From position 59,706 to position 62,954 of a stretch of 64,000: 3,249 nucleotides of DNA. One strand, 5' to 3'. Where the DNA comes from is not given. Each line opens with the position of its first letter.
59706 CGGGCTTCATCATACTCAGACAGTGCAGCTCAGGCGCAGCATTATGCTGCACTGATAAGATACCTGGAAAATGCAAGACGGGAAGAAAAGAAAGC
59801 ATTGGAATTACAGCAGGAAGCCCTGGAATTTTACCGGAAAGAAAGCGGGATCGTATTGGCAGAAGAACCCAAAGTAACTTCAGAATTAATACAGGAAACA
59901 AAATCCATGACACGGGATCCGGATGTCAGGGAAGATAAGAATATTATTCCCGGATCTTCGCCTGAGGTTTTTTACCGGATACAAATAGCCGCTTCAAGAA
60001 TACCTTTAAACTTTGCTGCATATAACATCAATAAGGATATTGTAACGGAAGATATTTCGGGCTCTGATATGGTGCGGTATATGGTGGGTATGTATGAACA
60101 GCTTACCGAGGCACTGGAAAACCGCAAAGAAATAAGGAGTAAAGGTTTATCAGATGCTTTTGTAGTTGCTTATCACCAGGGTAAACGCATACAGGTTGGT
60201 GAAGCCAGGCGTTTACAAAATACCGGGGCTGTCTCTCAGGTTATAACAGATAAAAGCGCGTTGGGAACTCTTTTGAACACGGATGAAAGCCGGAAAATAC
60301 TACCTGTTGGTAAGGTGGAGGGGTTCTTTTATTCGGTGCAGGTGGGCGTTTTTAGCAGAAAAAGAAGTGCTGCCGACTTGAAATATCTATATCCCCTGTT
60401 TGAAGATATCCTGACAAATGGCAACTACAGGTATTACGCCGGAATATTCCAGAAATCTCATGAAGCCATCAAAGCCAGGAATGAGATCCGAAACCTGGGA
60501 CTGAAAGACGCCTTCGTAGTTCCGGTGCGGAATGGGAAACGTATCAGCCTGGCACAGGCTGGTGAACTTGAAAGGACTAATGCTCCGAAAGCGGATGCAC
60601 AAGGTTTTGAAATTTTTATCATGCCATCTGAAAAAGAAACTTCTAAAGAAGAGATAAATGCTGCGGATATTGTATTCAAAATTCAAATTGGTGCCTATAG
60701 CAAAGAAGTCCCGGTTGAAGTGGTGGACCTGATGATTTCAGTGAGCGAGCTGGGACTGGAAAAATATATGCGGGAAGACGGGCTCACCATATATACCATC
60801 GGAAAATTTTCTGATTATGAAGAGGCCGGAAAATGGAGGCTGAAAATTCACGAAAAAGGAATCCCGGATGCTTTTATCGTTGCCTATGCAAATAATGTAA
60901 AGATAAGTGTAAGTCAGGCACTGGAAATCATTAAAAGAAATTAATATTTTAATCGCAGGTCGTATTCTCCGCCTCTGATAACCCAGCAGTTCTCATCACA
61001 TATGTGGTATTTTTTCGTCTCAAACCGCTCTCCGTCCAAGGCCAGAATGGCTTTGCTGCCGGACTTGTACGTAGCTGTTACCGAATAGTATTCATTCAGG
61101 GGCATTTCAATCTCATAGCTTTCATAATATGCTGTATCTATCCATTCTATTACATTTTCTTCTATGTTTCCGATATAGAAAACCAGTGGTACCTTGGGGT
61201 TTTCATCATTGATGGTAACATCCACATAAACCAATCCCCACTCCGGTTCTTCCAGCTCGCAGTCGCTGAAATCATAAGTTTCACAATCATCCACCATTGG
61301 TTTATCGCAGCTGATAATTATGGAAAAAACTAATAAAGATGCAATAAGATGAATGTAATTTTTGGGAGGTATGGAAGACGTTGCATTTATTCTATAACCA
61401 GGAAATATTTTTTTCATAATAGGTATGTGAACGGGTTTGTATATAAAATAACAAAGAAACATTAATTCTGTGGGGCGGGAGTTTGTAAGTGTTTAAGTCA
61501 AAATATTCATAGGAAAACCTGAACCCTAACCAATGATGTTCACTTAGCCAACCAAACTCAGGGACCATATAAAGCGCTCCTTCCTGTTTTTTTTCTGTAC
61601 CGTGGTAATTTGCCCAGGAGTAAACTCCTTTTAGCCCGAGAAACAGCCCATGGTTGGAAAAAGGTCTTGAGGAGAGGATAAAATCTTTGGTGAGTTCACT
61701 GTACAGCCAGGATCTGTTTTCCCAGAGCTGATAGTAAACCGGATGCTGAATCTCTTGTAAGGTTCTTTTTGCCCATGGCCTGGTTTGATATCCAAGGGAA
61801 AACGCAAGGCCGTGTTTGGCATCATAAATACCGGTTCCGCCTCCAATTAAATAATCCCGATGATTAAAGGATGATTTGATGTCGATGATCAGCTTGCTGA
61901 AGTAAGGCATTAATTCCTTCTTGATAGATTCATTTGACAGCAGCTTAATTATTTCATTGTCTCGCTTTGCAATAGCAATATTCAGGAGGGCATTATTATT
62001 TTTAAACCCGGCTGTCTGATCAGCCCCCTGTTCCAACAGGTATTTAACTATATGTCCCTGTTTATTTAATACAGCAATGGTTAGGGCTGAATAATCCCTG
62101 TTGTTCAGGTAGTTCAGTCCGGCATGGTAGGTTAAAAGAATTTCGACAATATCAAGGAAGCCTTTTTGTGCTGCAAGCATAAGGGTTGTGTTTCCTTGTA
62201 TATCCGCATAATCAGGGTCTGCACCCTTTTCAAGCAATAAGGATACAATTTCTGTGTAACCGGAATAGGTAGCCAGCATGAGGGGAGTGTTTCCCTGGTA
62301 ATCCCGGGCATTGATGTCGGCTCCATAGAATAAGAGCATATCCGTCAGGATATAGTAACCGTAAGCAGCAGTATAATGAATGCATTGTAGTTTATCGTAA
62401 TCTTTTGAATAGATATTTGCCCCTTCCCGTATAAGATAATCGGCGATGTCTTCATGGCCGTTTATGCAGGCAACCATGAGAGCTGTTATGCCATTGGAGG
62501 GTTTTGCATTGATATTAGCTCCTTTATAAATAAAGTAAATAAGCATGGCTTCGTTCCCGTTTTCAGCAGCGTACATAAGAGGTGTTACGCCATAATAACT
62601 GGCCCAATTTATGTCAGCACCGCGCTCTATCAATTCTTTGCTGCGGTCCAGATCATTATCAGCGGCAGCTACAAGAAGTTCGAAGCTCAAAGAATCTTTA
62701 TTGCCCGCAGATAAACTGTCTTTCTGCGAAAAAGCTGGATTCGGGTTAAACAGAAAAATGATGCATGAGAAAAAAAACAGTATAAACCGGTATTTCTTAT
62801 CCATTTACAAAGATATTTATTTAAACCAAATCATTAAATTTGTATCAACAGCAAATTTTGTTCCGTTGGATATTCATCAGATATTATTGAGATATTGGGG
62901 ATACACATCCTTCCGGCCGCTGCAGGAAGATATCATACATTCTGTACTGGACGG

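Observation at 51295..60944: Candidate novel envelope module: two TPR-PD40-SPOR paralogs flanking a membrane sensor/regulator pair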

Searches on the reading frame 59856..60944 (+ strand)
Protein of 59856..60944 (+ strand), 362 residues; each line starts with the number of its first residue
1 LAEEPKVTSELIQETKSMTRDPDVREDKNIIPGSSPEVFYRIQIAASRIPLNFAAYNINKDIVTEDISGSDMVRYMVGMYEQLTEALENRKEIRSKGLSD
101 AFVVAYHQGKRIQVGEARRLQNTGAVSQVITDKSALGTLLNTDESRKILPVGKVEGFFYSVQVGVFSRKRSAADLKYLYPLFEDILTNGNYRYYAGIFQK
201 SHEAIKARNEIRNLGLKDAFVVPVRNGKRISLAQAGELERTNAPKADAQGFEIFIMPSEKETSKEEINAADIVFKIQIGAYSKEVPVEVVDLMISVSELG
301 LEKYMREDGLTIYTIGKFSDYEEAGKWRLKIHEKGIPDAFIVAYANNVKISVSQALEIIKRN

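Call 16: search_solved_structures(query=window:59856-60944:+, max_evalue=10, show_alignments=2)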
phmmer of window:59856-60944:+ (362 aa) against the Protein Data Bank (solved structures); distinct sequences matched with E-value up to 10: 0.

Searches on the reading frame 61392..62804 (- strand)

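Call 3: search_protein_families(library=pfam, proteins=[window:61392-62804:-], max_evalue=0.1)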
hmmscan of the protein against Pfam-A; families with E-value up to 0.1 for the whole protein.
window:61392-62804:- (470 aa): 7 families
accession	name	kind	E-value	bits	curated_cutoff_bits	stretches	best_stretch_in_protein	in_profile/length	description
PF00023.36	Ank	-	4.2e-46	152.8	21.1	6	170-201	1-32/33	Ankyrin repeat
PF12796.13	Ank_2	-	1.2e-45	154.4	27.3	3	142-229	1-85/90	Ankyrin repeats (3 copies)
PF13637.12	Ank_4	-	7.3e-36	121.9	22.7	4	181-224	7-50/50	Ankyrin repeats (many copies)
PF13606.12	Ank_3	-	7.6e-32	105.7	22.3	3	104-132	1-29/30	Ankyrin repeat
PF13857.12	Ank_5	-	1.5e-25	89.4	27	5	190-244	1-56/56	Ankyrin repeats (many copies)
PF24521.3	Ank_KRIT1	-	2.3e-06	27.8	80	2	173-227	48-108/149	KRIT1 ankyrin-repeats domain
PF23745.1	ANK_LRRK2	-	2.4e-06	27.9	27.5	0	208-289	35-112/130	LRRK2 ANK repeat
